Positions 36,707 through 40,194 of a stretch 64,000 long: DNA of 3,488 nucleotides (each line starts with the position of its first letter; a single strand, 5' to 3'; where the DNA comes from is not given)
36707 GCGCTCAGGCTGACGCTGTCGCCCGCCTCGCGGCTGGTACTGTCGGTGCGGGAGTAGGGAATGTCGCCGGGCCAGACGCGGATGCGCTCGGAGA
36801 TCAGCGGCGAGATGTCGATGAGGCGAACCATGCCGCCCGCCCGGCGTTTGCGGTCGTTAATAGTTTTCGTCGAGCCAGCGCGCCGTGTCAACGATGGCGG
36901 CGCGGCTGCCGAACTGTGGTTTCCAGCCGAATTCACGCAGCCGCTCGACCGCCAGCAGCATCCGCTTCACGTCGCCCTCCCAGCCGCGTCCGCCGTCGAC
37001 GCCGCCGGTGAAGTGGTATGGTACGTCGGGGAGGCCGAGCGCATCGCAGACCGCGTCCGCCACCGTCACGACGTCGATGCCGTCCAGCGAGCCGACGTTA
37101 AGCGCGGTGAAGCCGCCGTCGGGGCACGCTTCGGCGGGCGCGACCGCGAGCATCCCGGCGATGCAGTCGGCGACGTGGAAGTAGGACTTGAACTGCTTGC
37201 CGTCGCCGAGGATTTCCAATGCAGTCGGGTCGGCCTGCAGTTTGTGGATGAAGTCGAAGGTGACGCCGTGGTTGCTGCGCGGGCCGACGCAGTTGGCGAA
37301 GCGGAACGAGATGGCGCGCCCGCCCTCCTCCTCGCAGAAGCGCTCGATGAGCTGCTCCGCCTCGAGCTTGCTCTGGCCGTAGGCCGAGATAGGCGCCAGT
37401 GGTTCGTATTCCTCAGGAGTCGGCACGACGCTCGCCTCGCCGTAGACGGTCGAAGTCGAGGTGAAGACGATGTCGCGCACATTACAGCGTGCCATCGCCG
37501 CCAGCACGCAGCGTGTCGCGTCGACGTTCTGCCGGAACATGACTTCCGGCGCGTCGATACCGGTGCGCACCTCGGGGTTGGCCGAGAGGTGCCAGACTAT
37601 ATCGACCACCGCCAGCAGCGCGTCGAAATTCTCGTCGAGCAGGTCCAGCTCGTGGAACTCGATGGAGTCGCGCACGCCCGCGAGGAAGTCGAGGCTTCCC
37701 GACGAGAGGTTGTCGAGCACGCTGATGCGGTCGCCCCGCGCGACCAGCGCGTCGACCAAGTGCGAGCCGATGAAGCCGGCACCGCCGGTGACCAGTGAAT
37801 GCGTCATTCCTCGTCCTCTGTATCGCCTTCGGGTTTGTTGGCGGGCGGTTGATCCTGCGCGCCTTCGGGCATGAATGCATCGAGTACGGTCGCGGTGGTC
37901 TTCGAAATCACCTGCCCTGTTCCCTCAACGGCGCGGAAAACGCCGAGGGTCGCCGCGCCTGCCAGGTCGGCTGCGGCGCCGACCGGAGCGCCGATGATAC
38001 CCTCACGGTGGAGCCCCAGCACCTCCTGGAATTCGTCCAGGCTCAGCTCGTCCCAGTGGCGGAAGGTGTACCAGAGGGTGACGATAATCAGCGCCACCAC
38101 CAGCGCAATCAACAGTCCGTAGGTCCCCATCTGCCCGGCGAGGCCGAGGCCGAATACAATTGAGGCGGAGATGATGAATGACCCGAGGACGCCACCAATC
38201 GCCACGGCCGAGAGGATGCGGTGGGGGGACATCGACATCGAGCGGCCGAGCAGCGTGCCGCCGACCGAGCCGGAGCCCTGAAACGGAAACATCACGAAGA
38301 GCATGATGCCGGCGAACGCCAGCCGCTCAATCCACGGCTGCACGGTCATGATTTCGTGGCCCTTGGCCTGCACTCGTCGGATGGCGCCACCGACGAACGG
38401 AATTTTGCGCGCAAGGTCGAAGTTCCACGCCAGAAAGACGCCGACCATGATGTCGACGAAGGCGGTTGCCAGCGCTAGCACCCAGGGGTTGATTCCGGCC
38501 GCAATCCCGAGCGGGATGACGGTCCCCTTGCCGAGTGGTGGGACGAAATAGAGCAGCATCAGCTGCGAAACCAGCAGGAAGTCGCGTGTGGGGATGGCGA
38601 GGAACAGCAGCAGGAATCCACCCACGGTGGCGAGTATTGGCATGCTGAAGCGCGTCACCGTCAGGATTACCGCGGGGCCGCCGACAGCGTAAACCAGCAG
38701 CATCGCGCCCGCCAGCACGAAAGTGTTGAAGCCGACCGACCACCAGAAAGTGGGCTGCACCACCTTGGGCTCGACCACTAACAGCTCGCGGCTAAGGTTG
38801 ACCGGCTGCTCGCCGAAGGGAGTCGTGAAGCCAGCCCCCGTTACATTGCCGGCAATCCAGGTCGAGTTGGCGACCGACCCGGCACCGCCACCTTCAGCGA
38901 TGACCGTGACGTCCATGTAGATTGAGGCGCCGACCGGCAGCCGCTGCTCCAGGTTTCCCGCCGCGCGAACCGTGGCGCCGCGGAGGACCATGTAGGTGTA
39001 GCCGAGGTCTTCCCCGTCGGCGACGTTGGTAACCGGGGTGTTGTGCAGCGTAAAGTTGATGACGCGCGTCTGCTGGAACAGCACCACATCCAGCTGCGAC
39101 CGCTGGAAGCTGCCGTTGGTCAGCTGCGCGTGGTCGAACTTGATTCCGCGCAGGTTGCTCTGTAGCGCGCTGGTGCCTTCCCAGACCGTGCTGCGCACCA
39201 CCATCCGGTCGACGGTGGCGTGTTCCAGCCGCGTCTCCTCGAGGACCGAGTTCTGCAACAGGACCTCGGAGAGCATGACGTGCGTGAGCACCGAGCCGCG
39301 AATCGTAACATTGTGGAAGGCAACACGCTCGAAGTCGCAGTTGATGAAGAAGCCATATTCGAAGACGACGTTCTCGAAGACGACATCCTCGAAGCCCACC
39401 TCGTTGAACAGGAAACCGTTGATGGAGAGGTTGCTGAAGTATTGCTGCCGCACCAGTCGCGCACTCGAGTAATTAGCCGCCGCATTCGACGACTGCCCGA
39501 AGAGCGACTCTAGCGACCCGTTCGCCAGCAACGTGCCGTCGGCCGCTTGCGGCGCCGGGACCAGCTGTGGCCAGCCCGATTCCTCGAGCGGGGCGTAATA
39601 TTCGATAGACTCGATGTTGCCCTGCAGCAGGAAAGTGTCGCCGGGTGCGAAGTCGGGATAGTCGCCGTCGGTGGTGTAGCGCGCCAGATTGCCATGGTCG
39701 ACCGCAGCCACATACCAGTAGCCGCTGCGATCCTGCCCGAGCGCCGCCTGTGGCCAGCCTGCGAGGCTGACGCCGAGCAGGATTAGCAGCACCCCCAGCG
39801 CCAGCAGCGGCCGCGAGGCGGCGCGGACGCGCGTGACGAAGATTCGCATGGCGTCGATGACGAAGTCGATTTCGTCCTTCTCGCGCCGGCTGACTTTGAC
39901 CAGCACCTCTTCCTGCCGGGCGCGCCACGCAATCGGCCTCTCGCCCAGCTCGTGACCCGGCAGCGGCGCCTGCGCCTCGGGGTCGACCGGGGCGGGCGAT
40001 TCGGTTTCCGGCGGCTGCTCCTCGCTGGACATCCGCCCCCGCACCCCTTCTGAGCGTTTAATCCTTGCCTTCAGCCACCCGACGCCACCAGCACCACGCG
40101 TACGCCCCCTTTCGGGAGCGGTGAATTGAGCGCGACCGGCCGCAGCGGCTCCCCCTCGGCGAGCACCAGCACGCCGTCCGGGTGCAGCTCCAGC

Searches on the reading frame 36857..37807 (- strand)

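Call 30: search_protein_families(library=pfam, proteins=[window:36857-37807:-], max_evalue=0.001)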
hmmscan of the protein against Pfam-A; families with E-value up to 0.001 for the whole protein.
window:36857-37807:- (316 aa): 7 families
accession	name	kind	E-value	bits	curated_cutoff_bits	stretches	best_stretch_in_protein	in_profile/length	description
PF01370.27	Epimerase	-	4.8e-45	154.3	20.9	1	5-225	2-227/240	NAD dependent epimerase/dehydratase family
PF16363.11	GDP_Man_Dehyd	-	4.5e-36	125.4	27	1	5-226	1-240/332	GDP-mannose 4,6 dehydratase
PF01073.25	3Beta_HSD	-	1.1e-17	64.4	22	1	5-162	1-168/280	3-beta hydroxysteroid dehydrogenase/isomerase family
PF07993.18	NAD_binding_4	-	3.1e-13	49.9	20.1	1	52-183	73-216/258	Male sterility protein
PF04321.23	RmlD_sub_bind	-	9.6e-11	41.7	27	1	5-224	4-198/287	RmlD substrate binding domain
PF02719.21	Polysacc_synt_2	-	2.1e-07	30.9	20.2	1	5-177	2-175/293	Polysaccharide biosynthesis protein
PF13460.12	NAD_binding_10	-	4.2e-06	27.2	27.2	1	8-155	1-132/184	NAD(P)H-binding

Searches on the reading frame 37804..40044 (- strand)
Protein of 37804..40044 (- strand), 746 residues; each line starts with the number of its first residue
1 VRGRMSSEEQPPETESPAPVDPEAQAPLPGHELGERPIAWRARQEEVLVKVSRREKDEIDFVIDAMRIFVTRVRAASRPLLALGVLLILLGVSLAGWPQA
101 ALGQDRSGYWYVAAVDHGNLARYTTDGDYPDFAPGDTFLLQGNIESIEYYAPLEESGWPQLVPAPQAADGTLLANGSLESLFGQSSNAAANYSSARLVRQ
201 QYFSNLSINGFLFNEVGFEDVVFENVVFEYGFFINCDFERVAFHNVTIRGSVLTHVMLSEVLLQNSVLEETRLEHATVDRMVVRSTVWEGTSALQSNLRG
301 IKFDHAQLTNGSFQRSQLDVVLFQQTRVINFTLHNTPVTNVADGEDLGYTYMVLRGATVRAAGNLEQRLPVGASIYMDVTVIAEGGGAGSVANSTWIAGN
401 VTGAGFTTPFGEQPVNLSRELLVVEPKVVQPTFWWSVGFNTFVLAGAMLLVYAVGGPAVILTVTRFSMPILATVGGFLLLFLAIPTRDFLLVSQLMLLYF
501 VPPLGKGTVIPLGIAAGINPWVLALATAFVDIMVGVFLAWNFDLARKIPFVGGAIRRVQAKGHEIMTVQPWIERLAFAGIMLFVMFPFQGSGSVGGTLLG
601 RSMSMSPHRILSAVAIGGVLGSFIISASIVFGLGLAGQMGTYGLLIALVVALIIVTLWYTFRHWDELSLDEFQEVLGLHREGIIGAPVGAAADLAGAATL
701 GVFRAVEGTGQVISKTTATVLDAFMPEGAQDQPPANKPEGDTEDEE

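Call 30: search_protein_families(library=pfam, proteins=[window:37804-40044:-], max_evalue=0.001)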
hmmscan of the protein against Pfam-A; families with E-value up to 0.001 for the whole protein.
window:37804-40044:- (746 aa): 5 families
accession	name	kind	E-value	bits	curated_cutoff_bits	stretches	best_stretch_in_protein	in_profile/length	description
PF06695.16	Sm_multidrug_ex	-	9.1e-12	46.1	30.7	1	509-624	5-121/121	Putative small multi-drug export protein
PF13599.13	Pentapeptide_4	-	6.1e-11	42.7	38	1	203-272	8-77/78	Pentapeptide repeat region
PF00805.28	Pentapeptide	-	7.5e-07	29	20.2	0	218-254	3-39/40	Pentapeptide repeats (8 copies)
PF13576.12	Pentapeptide_3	-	1.2e-05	25.8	27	0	215-251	3-41/48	Pentapeptide repeats (9 copies)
PF23894.2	LD_SV2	-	0.00063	20.5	29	0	201-252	30-81/92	SV2A/B/C luminal domain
